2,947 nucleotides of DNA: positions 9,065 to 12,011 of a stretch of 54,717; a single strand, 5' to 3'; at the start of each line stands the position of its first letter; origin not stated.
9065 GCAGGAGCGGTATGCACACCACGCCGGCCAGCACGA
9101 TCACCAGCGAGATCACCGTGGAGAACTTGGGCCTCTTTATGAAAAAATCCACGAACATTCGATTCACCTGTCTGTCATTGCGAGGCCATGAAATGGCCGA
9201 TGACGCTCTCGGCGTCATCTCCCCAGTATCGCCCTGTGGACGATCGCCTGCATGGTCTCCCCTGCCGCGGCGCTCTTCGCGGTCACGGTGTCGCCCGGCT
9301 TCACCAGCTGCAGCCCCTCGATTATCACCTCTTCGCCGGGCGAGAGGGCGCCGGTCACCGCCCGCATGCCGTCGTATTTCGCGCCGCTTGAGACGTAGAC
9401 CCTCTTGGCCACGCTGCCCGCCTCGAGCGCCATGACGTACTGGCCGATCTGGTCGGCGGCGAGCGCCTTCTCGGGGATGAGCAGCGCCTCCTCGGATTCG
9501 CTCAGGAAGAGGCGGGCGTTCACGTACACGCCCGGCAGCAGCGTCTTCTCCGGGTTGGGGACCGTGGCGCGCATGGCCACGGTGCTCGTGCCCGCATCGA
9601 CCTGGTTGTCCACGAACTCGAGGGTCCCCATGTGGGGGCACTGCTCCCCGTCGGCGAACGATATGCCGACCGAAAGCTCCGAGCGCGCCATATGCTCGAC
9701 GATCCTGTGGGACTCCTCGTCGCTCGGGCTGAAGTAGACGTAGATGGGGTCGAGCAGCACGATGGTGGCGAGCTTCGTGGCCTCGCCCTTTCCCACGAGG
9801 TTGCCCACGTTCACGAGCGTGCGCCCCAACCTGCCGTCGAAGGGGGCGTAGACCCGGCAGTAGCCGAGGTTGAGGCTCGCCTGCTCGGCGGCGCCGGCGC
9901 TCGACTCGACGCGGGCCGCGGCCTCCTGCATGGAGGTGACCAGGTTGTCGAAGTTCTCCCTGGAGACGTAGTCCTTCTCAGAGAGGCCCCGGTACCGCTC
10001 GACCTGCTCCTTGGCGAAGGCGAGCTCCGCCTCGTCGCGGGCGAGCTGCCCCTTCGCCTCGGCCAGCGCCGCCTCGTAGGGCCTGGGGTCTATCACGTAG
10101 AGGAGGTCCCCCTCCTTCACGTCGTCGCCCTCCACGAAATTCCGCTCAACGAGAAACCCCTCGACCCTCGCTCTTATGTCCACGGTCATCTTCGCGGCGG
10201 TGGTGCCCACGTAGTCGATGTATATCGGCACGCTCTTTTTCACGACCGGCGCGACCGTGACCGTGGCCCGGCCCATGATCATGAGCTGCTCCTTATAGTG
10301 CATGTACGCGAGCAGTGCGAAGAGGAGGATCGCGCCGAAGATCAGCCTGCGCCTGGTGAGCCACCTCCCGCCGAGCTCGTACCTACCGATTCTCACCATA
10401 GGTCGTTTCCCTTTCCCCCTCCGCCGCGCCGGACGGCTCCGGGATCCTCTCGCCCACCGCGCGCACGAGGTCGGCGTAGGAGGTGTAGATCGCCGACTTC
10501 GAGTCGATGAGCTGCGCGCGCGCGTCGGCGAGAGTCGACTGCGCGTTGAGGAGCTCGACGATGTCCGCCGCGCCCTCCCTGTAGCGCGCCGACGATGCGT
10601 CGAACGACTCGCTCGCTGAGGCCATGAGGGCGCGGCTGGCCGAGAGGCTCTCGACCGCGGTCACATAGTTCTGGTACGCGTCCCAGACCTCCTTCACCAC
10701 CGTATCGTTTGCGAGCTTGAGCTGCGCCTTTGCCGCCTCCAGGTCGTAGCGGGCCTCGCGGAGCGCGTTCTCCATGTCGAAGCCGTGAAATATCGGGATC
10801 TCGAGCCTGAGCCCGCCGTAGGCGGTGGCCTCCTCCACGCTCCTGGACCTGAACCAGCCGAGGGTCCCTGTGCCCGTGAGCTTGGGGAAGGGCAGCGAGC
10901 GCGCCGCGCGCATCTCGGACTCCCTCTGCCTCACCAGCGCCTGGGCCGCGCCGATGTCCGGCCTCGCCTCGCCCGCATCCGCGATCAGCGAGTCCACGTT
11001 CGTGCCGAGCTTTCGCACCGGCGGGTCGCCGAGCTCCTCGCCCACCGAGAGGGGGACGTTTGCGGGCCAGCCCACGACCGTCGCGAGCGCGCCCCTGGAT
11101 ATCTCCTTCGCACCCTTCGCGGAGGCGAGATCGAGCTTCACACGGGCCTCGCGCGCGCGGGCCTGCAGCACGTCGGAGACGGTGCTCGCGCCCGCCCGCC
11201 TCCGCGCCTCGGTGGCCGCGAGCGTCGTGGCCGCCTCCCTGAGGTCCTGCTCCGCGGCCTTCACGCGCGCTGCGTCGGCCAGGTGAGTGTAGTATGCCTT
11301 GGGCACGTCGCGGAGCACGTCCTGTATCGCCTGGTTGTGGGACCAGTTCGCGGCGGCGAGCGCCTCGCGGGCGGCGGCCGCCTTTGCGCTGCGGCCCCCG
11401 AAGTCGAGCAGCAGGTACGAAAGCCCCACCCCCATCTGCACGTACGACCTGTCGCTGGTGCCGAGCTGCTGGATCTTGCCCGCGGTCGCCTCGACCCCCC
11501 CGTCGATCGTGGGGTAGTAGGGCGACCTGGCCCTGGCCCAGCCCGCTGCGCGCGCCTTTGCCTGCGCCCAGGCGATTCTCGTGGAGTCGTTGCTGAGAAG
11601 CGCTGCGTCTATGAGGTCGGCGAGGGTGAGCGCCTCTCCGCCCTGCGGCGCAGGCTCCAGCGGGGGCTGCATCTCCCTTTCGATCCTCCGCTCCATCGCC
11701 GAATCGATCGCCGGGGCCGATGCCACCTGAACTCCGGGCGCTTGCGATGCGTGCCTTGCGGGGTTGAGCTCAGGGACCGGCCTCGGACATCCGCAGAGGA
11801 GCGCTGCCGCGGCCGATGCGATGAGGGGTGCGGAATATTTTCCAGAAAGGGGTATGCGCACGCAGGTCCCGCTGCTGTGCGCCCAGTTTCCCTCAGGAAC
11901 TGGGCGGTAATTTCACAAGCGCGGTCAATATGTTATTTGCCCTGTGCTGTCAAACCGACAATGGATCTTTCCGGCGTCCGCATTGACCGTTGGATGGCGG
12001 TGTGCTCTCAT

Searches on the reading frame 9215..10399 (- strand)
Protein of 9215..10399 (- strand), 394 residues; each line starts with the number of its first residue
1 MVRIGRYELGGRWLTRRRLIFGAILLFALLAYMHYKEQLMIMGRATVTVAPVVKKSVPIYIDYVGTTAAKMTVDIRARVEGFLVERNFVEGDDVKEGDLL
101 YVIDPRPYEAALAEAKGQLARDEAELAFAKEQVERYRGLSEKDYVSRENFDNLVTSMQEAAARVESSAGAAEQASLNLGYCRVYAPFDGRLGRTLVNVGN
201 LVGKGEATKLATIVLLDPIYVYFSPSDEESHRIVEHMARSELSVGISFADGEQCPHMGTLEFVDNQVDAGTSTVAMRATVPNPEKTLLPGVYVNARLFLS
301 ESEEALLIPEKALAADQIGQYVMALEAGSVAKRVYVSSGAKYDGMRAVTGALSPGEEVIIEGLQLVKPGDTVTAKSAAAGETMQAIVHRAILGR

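Call 83: search_protein_families(library=pfam, proteins=[window:9215-10399:-], max_evalue=0.0001)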
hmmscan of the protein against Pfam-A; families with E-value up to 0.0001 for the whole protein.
window:9215-10399:- (394 aa): 2 families
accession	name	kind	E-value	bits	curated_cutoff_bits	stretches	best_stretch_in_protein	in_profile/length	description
PF16576.10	HlyD_D23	-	1.5e-12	47.7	30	1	181-293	109-214/214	Barrel-sandwich domain of CusB or HlyD membrane-fusion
PF13437.12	HlyD_3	-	2.7e-11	44.6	22.2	1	183-290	2-106/106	HlyD family secretion protein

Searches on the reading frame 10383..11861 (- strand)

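Call 83: search_protein_families(library=pfam, proteins=[window:10383-11861:-], max_evalue=0.0001)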
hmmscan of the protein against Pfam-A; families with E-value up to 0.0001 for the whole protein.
window:10383-11861:- (492 aa): 1 family
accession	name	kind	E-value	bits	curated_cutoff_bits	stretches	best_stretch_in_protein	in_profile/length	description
PF02321.23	OEP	-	1.4e-50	172.1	22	2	290-470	2-187/187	Outer membrane efflux protein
